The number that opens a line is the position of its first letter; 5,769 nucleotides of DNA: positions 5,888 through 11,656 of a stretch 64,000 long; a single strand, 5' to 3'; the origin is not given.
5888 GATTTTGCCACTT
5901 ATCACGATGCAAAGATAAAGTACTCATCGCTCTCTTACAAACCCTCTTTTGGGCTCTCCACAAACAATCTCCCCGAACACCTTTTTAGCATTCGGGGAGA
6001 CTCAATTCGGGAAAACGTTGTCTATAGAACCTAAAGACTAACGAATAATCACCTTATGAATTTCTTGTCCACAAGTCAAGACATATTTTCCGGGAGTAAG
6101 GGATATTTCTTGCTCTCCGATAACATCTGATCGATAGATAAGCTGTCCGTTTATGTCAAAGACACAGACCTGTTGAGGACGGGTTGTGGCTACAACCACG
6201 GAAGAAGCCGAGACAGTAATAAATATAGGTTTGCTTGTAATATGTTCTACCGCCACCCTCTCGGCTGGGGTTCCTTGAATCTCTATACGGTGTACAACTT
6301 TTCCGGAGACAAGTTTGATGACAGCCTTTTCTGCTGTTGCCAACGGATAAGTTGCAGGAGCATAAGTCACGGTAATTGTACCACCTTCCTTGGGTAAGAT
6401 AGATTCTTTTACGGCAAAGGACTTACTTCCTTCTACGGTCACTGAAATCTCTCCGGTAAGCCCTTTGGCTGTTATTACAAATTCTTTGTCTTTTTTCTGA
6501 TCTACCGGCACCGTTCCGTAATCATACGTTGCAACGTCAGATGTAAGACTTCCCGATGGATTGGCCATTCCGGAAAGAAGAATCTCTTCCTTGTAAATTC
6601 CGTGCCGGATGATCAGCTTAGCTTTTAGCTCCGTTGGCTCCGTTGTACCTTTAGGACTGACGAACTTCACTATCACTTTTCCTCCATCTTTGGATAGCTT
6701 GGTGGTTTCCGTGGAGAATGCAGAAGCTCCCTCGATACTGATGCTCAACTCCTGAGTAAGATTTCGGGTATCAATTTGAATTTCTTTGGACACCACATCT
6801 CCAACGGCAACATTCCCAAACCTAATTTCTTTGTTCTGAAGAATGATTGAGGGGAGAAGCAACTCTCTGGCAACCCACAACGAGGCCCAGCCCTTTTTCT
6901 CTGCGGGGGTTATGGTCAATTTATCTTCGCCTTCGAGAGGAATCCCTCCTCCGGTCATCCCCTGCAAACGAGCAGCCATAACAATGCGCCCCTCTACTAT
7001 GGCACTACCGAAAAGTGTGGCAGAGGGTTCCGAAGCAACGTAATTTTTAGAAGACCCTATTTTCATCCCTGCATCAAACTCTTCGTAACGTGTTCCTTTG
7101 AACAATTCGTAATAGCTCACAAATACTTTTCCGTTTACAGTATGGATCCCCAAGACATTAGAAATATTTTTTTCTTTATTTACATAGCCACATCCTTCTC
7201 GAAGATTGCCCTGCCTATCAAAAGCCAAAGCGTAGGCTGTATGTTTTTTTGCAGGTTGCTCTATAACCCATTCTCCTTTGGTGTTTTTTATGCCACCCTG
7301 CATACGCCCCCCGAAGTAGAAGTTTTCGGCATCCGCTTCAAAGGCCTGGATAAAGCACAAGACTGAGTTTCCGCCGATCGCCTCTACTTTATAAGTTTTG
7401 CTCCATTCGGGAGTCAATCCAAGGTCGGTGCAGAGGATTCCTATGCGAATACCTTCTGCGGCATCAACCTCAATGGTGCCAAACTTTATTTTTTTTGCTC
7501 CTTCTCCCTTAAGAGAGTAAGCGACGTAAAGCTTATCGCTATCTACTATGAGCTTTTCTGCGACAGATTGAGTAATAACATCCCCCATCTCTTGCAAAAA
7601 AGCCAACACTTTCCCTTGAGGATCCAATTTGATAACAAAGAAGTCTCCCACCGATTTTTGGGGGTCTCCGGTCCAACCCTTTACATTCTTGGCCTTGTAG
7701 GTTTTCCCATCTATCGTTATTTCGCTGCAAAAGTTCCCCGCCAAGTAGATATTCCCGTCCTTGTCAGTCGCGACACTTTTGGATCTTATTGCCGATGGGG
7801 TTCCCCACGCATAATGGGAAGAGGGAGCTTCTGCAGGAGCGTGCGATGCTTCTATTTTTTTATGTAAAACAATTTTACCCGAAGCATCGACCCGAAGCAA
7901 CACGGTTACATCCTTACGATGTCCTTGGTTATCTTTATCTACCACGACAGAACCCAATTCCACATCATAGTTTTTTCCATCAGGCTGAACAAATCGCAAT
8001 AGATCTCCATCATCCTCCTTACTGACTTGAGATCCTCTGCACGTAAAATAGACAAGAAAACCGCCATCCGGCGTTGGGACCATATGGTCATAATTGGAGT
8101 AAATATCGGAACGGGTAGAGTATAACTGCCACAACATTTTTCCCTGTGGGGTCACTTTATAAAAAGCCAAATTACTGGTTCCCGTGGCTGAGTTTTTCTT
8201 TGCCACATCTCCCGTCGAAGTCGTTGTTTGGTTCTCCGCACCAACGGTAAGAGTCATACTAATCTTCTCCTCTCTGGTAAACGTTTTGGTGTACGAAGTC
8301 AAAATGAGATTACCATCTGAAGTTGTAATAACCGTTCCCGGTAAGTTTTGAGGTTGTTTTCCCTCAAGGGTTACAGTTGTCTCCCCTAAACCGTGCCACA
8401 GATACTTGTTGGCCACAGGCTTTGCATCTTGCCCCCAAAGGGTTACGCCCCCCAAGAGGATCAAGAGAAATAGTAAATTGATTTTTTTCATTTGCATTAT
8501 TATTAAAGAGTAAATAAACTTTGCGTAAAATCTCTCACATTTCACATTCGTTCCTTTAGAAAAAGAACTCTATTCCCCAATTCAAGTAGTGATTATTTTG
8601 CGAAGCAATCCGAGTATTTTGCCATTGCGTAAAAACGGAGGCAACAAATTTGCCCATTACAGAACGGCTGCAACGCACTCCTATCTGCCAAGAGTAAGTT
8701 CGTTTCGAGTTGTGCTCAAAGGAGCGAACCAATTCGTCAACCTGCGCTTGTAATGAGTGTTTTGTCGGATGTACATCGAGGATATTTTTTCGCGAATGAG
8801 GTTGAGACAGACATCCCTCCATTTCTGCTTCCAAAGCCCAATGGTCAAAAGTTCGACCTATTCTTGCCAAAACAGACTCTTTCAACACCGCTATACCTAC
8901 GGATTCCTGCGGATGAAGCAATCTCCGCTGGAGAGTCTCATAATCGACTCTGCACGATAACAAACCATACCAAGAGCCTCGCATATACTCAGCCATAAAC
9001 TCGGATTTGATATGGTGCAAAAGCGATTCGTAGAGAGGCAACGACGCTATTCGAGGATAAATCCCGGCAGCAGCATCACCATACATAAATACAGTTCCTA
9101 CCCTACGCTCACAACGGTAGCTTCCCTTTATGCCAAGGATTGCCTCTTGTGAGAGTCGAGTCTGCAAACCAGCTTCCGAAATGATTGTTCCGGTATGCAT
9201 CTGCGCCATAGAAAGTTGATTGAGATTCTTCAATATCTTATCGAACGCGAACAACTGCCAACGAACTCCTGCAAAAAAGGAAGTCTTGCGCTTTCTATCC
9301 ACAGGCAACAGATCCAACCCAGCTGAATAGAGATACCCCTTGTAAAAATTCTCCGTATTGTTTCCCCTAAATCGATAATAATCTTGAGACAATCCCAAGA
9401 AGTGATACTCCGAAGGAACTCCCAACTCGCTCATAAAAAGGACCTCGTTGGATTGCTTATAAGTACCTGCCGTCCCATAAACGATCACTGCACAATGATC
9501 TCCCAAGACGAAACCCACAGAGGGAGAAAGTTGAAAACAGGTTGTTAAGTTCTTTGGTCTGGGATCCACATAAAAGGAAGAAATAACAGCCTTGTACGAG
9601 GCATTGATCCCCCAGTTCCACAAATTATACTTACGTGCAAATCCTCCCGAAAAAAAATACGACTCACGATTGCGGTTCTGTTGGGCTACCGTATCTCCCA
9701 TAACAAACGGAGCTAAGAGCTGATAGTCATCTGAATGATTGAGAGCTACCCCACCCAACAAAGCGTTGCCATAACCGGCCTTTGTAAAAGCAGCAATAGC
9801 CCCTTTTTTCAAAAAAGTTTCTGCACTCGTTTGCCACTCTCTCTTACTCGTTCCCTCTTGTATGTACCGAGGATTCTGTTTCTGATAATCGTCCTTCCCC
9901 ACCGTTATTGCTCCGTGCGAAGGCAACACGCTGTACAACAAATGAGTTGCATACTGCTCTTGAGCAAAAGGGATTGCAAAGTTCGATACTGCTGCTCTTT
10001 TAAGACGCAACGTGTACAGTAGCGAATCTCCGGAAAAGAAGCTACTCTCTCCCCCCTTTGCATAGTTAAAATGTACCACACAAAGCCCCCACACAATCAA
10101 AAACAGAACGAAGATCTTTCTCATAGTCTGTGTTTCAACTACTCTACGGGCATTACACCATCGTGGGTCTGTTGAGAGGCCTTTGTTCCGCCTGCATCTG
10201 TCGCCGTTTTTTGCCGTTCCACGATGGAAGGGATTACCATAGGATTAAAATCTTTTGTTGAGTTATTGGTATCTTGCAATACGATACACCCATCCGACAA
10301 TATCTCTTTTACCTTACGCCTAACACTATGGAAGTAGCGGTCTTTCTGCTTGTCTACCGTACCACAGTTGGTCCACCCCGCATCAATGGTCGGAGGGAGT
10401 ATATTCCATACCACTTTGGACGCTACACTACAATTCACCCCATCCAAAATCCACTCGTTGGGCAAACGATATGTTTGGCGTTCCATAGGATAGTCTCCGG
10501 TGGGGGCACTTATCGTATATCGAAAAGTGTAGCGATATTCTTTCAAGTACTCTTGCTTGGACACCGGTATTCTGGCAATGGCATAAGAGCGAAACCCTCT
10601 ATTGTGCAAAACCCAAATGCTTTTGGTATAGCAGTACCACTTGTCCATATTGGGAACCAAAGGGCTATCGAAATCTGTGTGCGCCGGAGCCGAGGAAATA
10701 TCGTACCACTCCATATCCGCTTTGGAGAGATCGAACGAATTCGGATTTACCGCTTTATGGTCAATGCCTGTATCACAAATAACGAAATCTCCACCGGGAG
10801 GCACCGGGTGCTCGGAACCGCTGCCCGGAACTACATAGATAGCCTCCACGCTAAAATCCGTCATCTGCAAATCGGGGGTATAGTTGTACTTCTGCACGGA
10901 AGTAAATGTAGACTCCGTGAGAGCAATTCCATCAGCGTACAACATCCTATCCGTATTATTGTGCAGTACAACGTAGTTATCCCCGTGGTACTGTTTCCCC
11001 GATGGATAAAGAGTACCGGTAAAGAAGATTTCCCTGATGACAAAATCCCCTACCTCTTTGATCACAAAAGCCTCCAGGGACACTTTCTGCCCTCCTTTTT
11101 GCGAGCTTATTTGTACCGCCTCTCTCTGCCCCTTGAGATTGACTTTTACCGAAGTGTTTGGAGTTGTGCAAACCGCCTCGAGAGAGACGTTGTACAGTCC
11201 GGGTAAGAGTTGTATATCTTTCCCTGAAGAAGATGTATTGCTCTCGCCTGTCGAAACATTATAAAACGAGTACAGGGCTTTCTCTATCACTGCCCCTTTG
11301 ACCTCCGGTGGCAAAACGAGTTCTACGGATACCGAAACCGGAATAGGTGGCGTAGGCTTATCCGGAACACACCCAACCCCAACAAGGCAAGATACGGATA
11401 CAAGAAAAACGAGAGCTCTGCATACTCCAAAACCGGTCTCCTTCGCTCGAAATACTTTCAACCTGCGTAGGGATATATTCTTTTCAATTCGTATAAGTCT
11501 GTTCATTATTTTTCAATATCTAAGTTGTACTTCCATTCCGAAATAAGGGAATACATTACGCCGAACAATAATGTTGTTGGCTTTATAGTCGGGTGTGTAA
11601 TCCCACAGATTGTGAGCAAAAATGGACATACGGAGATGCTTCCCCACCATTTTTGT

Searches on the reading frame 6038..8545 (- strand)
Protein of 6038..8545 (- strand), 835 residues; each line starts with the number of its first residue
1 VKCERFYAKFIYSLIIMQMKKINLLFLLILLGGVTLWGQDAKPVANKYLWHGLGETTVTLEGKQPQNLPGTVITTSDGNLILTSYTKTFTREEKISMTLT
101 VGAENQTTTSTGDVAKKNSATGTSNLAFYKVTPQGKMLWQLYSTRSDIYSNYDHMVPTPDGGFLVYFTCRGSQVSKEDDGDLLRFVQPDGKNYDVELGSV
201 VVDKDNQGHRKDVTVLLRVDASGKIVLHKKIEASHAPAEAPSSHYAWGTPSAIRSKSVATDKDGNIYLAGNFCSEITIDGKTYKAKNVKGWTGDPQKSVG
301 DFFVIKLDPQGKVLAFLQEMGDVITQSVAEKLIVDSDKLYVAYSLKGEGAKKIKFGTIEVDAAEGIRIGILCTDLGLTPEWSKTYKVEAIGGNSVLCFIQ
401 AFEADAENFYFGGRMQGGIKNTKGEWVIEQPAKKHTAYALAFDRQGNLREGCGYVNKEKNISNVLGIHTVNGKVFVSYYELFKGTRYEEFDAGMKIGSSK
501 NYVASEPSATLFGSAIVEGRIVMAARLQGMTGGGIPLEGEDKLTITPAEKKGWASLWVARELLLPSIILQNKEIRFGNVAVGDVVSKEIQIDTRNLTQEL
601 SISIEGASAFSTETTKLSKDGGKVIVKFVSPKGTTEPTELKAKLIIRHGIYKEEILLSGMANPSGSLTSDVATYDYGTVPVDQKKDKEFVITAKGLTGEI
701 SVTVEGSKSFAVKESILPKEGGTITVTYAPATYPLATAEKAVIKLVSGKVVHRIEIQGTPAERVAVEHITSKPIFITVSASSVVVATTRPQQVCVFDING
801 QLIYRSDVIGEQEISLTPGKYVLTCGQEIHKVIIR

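Call 33: search_protein_families(library=pfam, proteins=[window:6038-8545:-], max_evalue=0.00001)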
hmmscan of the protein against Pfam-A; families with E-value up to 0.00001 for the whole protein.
window:6038-8545:- (835 aa): 1 family
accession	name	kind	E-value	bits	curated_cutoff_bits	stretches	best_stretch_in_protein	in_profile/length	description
PF22073.2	Cep192_D4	-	1.1e-06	29.3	35.5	0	667-754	4-105/112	Cep192 domain 4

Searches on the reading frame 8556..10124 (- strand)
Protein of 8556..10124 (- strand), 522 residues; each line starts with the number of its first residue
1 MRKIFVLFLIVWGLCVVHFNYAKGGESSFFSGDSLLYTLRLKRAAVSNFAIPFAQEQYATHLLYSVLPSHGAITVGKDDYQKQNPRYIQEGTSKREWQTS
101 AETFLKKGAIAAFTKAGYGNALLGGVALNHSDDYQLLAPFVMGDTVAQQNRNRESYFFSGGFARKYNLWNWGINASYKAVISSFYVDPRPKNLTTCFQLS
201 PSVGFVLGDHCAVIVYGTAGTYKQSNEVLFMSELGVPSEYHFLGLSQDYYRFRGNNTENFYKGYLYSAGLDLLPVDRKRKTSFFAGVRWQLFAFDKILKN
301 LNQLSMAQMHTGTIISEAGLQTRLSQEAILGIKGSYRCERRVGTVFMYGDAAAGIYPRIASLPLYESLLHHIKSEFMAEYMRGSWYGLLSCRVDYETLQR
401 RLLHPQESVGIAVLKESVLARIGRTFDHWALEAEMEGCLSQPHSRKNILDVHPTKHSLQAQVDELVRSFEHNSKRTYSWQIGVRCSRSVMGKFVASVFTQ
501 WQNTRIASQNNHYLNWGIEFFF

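Call 33: search_protein_families(library=pfam, proteins=[window:8556-10124:-], max_evalue=0.00001)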
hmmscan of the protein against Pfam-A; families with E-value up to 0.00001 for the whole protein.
window:8556-10124:- (522 aa): 1 family
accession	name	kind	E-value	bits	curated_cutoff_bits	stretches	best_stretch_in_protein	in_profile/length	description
PF21012.3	DUF6850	-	9.1e-56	190.3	27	1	79-522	21-464/464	Family of unknown function (DUF6850)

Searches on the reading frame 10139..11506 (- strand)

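Call 33: search_protein_families(library=pfam, proteins=[window:10139-11506:-], max_evalue=0.00001)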
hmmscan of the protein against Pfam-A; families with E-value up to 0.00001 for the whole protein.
window:10139-11506:- (455 aa): 1 family
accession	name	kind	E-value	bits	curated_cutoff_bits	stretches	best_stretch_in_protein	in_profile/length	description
PF16215.11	DUF4876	-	8.7e-70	235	27.9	1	237-427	2-186/186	Protein of unknown function (DUF4876)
